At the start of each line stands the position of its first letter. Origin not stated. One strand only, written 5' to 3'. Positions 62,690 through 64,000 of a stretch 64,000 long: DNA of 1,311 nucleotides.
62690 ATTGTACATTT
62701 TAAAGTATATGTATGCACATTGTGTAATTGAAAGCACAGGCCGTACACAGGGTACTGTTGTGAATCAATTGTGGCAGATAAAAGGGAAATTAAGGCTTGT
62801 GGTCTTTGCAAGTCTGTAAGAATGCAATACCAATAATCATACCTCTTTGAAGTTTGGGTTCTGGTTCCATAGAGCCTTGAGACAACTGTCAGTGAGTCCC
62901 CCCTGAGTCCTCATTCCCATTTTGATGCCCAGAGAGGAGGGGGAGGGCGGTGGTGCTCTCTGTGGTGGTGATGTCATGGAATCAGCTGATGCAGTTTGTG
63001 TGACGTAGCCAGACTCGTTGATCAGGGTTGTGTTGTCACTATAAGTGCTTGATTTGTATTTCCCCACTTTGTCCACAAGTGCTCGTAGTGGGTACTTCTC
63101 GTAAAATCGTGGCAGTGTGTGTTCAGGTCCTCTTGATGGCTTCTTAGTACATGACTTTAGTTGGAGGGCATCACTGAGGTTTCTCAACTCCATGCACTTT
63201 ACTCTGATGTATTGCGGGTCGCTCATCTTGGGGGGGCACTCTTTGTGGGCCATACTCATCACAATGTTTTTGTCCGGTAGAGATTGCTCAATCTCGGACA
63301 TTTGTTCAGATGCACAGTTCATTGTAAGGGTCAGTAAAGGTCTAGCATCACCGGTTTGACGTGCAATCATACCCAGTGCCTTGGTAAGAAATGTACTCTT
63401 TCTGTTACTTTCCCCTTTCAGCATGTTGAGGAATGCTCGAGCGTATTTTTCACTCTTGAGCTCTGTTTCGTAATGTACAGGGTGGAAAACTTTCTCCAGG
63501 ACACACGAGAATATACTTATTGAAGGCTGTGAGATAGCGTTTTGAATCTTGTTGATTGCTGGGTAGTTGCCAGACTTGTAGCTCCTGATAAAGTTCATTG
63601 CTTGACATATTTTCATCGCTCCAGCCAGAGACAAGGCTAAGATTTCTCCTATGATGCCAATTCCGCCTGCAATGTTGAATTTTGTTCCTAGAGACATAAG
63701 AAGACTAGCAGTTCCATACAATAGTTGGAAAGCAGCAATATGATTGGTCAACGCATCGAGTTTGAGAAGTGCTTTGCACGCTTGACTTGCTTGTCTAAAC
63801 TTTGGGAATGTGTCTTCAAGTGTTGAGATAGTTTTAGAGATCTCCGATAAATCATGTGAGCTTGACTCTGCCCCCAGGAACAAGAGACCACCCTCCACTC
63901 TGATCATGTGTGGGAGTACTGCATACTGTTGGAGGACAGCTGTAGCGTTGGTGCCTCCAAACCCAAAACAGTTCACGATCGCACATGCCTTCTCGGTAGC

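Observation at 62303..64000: Type I PKS-like gene (KS - degenerate AT - ACP) in an animal genome, truncated by the window edge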

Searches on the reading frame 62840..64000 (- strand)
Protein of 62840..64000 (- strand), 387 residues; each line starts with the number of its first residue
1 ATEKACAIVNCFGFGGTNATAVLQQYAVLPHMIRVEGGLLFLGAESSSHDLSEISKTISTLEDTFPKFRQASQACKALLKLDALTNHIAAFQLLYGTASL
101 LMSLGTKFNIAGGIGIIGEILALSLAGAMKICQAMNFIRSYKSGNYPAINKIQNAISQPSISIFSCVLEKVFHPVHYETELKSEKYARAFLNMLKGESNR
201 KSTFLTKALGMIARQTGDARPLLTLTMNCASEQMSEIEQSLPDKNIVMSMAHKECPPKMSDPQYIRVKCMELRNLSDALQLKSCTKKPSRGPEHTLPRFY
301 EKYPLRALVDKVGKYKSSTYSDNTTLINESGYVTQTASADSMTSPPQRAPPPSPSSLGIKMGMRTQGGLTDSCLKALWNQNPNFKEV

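Call 6: search_protein_families(library=pfam, proteins=[window:62840-64000:-], max_evalue=1)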
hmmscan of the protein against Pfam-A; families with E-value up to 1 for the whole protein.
window:62840-64000:- (387 aa): 2 families
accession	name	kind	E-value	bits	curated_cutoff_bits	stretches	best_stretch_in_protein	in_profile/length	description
PF16197.11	KAsynt_C_assoc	-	0.00086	20.1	33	1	6-27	26-47/111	Ketoacyl-synthetase C-terminal extension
PF12400.13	STIMATE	-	0.11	13.3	22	1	120-199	18-96/124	STIMATE family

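Call 7: search_protein_families(library=ncbifam, proteins=[window:62840-64000:-], max_evalue=1)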
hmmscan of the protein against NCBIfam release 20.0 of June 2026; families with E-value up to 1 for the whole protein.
window:62840-64000:- (387 aa): 4 families
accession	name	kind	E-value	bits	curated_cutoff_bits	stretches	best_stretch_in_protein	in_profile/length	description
NF005935.0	PRK07967.1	equivalog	0.013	14.4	630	1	7-26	385-404/406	beta-ketoacyl-ACP synthase I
NF004970.0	PRK06333.1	subfamily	0.013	14.3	525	1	5-27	401-423/424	beta-ketoacyl-ACP synthase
NF005589.0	PRK07314.1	subfamily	0.016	14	387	1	5-26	391-412/413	beta-ketoacyl-ACP synthase II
NF040607.1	mycolic_Pks13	equivalog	0.18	9.1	2100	1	4-29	504-529/1680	polyketide synthase Pks13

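Call 24: search_solved_structures(query=A2, max_evalue=10, show_alignments=3)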
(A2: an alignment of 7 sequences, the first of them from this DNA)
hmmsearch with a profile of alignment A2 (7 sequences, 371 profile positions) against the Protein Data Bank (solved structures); distinct sequences matched with E-value up to 10: 1.
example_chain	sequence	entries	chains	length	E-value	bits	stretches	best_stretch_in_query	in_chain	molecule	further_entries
8jpt_A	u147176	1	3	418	1.5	11.1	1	60-113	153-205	Polyene macrolide polyketide synthase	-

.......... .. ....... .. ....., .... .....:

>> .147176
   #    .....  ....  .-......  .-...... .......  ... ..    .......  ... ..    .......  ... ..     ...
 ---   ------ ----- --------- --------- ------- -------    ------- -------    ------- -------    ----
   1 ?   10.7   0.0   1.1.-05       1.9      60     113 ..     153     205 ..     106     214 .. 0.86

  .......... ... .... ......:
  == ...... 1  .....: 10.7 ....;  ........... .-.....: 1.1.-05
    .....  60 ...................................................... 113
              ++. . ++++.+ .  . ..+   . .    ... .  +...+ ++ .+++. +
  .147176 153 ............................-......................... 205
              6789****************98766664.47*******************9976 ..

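Call 30: search_protein_representatives(alignment_id=A2)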
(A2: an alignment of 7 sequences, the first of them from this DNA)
Query: 7 sequences, 371 profile positions. Proteins with E-value up to 0.001 (for the whole library): 31; up to 1e-10: 23; up to 1e-30: 7. The best 31 are listed.
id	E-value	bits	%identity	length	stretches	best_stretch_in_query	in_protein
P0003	3.4e-194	661.5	-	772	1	1-370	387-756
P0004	2.4e-148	510.6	-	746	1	2-371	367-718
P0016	4.5e-97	341.9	-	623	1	2-266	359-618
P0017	8.2e-50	186.4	-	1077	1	2-328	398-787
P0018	1.2e-49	185.8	-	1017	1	3-326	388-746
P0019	4.2e-35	138.0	-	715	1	3-324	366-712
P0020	4.5e-33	131.3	-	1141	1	3-335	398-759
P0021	1.1e-30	123.4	-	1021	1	3-334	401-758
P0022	2.2e-24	102.7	-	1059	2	229-335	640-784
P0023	4.4e-22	95.1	-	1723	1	2-336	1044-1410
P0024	8.2e-22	94.2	-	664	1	2-288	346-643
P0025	1.2e-21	93.7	-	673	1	2-287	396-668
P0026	2.0e-20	89.6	-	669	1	3-287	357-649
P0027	2.6e-19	86.0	-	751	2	2-167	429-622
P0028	3.3e-19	85.6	-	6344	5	34-112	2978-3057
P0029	2.2e-18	82.9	-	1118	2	2-115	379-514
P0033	1.8e-14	70.1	-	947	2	3-152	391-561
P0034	4.1e-14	68.9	-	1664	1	3-347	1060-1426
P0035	1.1e-13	67.5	-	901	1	2-335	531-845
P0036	1.2e-13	67.3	-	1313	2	3-150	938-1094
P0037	2.4e-10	56.5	-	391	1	3-280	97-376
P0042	3.2e-05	39.6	-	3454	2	32-115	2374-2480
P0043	8.7e-05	38.2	-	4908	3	34-141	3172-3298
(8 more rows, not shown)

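Call 32: search_protein_families(library=pfam, proteins=[P0017, P0018, P0020, P0023, P0034, P0035, P0036, P0037], max_evalue=0.001)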
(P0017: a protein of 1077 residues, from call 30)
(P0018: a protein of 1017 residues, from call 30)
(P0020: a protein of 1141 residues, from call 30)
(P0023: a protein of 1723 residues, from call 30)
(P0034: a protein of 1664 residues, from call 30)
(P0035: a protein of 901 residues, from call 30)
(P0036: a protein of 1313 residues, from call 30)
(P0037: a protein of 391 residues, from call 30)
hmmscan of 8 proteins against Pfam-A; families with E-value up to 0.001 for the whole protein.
P0017 (1077 aa): 6 families
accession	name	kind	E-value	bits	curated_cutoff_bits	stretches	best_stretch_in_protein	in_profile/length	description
PF00109.32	ketoacyl-synt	-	4.2e-56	190.8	20.8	1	4-195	62-252/252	Beta-ketoacyl synthase, N-terminal domain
PF02801.28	Ketoacyl-synt_C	-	2.3e-31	108.7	20.8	1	203-340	1-116/119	Beta-ketoacyl synthase, C-terminal domain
PF04096.20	Nucleoporin2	-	2.6e-13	50.8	28.4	1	938-1076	2-143/148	Nup98-96 autopeptidase S59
PF00550.31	PP-binding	-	1.3e-07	32.2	20.8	1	852-899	20-67/67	Phosphopantetheine attachment site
PF08545.16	ACP_syn_III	-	8.2e-05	22.9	24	0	113-146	3-36/80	3-Oxoacyl-[acyl-carrier-protein (ACP)] synthase III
PF16197.11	KAsynt_C_assoc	-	0.00051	20.9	33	0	376-397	27-47/111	Ketoacyl-synthetase C-terminal extension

P0018 (1017 aa): 5 families
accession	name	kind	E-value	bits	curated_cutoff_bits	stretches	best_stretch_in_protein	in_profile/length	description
PF00109.32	ketoacyl-synt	-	1.3e-52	179.3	20.8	1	20-207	61-252/252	Beta-ketoacyl synthase, N-terminal domain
PF02801.28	Ketoacyl-synt_C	-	7.5e-34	116.7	20.8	1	215-334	1-117/119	Beta-ketoacyl synthase, C-terminal domain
PF00550.31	PP-binding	-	5.6e-11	43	20.8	1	801-855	12-67/67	Phosphopantetheine attachment site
PF04096.20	Nucleoporin2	-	3.3e-08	34.2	28.4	1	889-988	2-106/148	Nup98-96 autopeptidase S59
PF16197.11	KAsynt_C_assoc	-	0.00035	21.4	33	1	366-388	27-49/111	Ketoacyl-synthetase C-terminal extension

P0020 (1141 aa): 6 families
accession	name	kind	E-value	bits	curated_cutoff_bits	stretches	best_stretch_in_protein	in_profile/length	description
PF00109.32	ketoacyl-synt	-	6.4e-59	200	20.8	1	18-211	57-251/252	Beta-ketoacyl synthase, N-terminal domain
PF02801.28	Ketoacyl-synt_C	-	1.1e-32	113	20.8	1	221-338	2-116/119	Beta-ketoacyl synthase, C-terminal domain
PF04096.20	Nucleoporin2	-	2.7e-25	89.7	28.4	1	1011-1140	2-143/148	Nup98-96 autopeptidase S59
PF00550.31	PP-binding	-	1.5e-13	51.2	20.8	2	889-955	3-67/67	Phosphopantetheine attachment site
PF16197.11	KAsynt_C_assoc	-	8.9e-06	26.5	33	1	353-432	12-80/111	Ketoacyl-synthetase C-terminal extension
PF23297.2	ACP_SdgA_C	-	0.00052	20.5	27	0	912-968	36-92/95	Highly reducing polyketide synthase sdgA, C-terminal ACP domain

P0023 (1723 aa): 7 families
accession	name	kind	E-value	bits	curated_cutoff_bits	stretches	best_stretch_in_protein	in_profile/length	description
PF00109.32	ketoacyl-synt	-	4.7e-65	220.1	20.8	1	610-843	3-252/252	Beta-ketoacyl synthase, N-terminal domain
PF02801.28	Ketoacyl-synt_C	-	4.6e-31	107.7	20.8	1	851-975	1-116/119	Beta-ketoacyl synthase, C-terminal domain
PF04096.20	Nucleoporin2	-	4.8e-21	75.9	28.4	1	1591-1722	2-143/148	Nup98-96 autopeptidase S59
PF00501.34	AMP-binding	-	1.9e-18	66.8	29.9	1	9-186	208-384/384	AMP-binding enzyme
PF00550.31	PP-binding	-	6.9e-18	65.1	20.8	2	508-568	1-64/67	Phosphopantetheine attachment site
PF00108.29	Thiolase_N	-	0.00041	20.2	26.4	1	755-795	75-115/260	Thiolase, N-terminal domain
PF16197.11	KAsynt_C_assoc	-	0.00046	21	33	0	1024-1043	28-47/111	Ketoacyl-synthetase C-terminal extension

P0034 (1664 aa): 5 families
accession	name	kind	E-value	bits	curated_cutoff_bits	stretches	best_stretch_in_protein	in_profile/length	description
PF00109.32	ketoacyl-synt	-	7.8e-63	212.9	20.8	1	642-869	5-251/252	Beta-ketoacyl synthase, N-terminal domain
PF02801.28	Ketoacyl-synt_C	-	4.3e-32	111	20.8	1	878-998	1-117/119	Beta-ketoacyl synthase, C-terminal domain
PF00501.34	AMP-binding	-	1.7e-22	80.2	29.9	1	1-209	181-384/384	AMP-binding enzyme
PF00550.31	PP-binding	-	2.5e-16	60.1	20.8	2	527-587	2-65/67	Phosphopantetheine attachment site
PF04096.20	Nucleoporin2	-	4.8e-12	46.7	28.4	1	1534-1661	2-141/148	Nup98-96 autopeptidase S59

P0035 (901 aa): 4 families
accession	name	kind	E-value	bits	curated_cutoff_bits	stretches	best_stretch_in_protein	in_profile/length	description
PF00109.32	ketoacyl-synt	-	1.2e-42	146.7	20.8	2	126-230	145-248/252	Beta-ketoacyl synthase, N-terminal domain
PF02801.28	Ketoacyl-synt_C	-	1.7e-28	99.4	20.8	2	242-315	1-74/119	Beta-ketoacyl synthase, C-terminal domain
PF00108.29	Thiolase_N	-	0.00013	21.8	26.4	1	135-190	62-119/260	Thiolase, N-terminal domain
PF08545.16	ACP_syn_III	-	0.00089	19.5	24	0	152-186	3-37/80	3-Oxoacyl-[acyl-carrier-protein (ACP)] synthase III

P0036 (1313 aa): 4 families
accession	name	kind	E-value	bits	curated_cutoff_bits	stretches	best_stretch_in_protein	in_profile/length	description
PF00109.32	ketoacyl-synt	-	3.3e-55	187.9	20.8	2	651-754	150-252/252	Beta-ketoacyl synthase, N-terminal domain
PF02801.28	Ketoacyl-synt_C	-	4e-27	95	20.8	1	763-875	2-116/119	Beta-ketoacyl synthase, C-terminal domain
PF00550.31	PP-binding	-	3.8e-11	43.5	20.8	1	440-500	2-65/67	Phosphopantetheine attachment site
PF00501.34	AMP-binding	-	6e-07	29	29.9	1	8-150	243-383/384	AMP-binding enzyme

P0037 (391 aa): 0 families

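Call 35: search_protein_families(library=pfam, proteins=[P0042, P0043], max_evalue=0.001)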
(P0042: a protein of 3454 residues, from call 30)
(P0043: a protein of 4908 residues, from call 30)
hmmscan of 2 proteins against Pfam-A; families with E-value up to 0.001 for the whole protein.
P0042 (3454 aa): 22 families
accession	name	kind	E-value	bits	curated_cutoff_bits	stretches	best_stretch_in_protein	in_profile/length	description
PF08659.16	KR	-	1.6e-115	383.7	22.6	2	1433-1610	1-179/180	KR domain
PF00109.32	ketoacyl-synt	-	1.1e-95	320.4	20.8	1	1827-2076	3-252/252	Beta-ketoacyl synthase, N-terminal domain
PF00698.26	Acyl_transf_1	-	1.5e-79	268.2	32.7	2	2360-2678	2-318/319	Acyl transferase domain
PF14765.12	PS-DH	-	2.9e-53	180.3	23.7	2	639-797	2-161/166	Polyketide synthase dehydratase N-terminal domain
PF21089.3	PKS_DH_N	-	1.4e-52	176.4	27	2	508-609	1-102/103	Polyketide synthase dehydratase domain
PF22621.2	CurL-like_PKS_C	-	1.6e-49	166.2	27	2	74-137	1-64/64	CurL-like, PKS C-terminal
PF02801.28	Ketoacyl-synt_C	-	1.2e-43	148.3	20.8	1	2084-2201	1-118/119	Beta-ketoacyl synthase, C-terminal domain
PF16197.11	KAsynt_C_assoc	-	2.2e-31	108.9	33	2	2205-2315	2-107/111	Ketoacyl-synthetase C-terminal extension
PF22336.2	RhiE-like_linker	-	6.1e-26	90.6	27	2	78-143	2-66/67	RhiE-like, KS-MAT linker domain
PF00106.31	adh_short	-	2.5e-25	89.6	26.6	2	1436-1592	4-161/195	short chain dehydrogenase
PF08242.18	Methyltransf_12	-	3.5e-23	82.6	30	1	1022-1122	1-98/98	Methyltransferase domain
PF13561.12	adh_short_C2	-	1.1e-16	61.6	27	2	1443-1593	7-156/236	Enoyl-(Acyl carrier protein) reductase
PF00550.31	PP-binding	-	1.4e-16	60.9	20.8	1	1710-1775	3-67/67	Phosphopantetheine attachment site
PF13489.12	Methyltransf_23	-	3.1e-14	53.5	27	1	1004-1174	7-160/164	Methyltransferase domain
PF21394.3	Beta-ketacyl_N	-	1.3e-13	51.4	26.9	1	3090-3191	5-108/170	Beta-ketoacyl synthase-like, N-terminal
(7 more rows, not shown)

P0043 (4908 aa): 24 families
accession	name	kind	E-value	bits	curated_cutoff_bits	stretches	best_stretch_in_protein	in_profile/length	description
PF00109.32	ketoacyl-synt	-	7.3e-287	946.8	20.8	3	2623-2875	2-252/252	Beta-ketoacyl synthase, N-terminal domain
PF00698.26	Acyl_transf_1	-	2.1e-185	616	32.7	3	4186-4497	3-317/319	Acyl transferase domain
PF02801.28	Ketoacyl-synt_C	-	1.1e-131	432.4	20.8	3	948-1064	2-118/119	Beta-ketoacyl synthase, C-terminal domain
PF00501.34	AMP-binding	-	3.1e-74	250.5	29.9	1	16-413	2-384/384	AMP-binding enzyme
PF22621.2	CurL-like_PKS_C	-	5.7e-60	199.6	27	3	1133-1194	1-62/64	CurL-like, PKS C-terminal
PF08659.16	KR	-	1e-59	201.9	22.6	1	2225-2415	1-178/180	KR domain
PF00550.31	PP-binding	-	7.6e-58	193.1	20.8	4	2534-2596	6-67/67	Phosphopantetheine attachment site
PF16197.11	KAsynt_C_assoc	-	3.7e-48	163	33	3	3004-3114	2-107/111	Ketoacyl-synthetase C-terminal extension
PF22336.2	RhiE-like_linker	-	4.5e-35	119.9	27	3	3071-3135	2-66/67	RhiE-like, KS-MAT linker domain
PF00975.26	Thioesterase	-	8.5e-27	95.3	26.4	1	4672-4895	2-218/226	Thioesterase domain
PF08242.18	Methyltransf_12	-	7.7e-22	78.3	30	1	1814-1914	1-98/98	Methyltransferase domain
PF00108.29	Thiolase_N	-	4.5e-19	69.3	26.4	3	3798-3855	53-112/260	Thiolase, N-terminal domain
PF23297.2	ACP_SdgA_C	-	3.4e-16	59.6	27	0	4584-4647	26-89/95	Highly reducing polyketide synthase sdgA, C-terminal ACP domain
PF13649.12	Methyltransf_25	-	3.1e-11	44.2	27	1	1813-1912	1-97/97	Methyltransferase domain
PF08241.18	Methyltransf_11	-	7.6e-11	42.9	21.2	1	1814-1915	1-94/95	Methyltransferase domain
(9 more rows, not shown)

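Call 55: find_encoding_contigs(protein=P0023, flank=5000, max_places=2)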
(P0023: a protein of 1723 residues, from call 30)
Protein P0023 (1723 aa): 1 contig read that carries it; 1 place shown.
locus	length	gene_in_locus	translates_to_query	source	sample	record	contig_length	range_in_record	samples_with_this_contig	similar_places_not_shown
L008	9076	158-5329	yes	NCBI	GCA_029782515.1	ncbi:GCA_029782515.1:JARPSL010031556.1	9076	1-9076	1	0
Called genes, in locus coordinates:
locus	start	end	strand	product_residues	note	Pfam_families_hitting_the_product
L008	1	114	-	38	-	?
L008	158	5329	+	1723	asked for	PF00501:AMP-binding, PF00550:PP-binding, PF00109:ketoacyl-synt, PF02801:Ketoacyl-synt_C, PF04096:Nucleoporin2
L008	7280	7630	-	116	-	-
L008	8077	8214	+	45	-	-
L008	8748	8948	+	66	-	-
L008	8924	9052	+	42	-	-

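Call 69: find_related_loci(query=A2, collection=genome_contigs, flank=3000)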
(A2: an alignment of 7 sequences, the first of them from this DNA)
Query A2 (360 aa) in genome_contigs; peptide patterns used: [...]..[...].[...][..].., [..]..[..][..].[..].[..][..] (x = any residue, [..] = any of these).
28 stretches matched a pattern, but none encodes a relative of the query by tblastn (E <= 1e-3).

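Call 70: list_cluster_members(proteins=[P0017, P0018, P0019, P0020, P0021, P0022, P0033, P0034, P0024, P0029])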
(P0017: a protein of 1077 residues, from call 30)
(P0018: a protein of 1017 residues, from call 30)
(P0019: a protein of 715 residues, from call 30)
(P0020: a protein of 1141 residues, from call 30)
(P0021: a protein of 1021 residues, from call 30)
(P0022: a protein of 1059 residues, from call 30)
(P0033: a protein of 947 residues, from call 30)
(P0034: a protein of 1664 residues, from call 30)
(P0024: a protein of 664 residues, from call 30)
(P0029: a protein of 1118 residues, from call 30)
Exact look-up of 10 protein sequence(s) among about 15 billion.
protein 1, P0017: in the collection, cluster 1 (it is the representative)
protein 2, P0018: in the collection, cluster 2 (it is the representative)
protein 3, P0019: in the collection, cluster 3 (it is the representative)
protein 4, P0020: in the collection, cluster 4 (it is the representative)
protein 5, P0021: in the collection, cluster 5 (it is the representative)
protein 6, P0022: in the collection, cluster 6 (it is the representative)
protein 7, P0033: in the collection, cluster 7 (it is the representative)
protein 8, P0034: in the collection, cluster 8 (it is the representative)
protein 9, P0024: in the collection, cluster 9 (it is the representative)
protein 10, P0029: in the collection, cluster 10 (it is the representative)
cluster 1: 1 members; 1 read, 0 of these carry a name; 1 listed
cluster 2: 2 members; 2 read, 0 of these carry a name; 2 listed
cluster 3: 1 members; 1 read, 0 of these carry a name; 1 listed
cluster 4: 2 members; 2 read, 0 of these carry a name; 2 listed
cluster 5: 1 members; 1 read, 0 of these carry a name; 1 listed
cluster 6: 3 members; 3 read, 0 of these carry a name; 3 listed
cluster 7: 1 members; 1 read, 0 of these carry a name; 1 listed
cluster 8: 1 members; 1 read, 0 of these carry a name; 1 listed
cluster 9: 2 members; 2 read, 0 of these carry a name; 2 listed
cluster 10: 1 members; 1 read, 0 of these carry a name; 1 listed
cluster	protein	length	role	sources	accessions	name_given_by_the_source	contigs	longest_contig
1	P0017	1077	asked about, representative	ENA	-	-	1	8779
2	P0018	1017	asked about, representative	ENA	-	-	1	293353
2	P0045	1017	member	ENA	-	-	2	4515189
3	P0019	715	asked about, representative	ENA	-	-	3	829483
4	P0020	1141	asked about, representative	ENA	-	-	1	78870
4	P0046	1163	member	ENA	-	-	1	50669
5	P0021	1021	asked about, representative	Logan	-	-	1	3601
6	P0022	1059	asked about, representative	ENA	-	-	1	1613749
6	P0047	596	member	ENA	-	-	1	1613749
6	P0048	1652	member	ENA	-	-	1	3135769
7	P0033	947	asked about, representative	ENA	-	-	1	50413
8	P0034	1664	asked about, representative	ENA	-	-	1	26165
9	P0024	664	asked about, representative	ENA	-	-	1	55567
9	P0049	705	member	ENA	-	-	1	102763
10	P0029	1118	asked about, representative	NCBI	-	-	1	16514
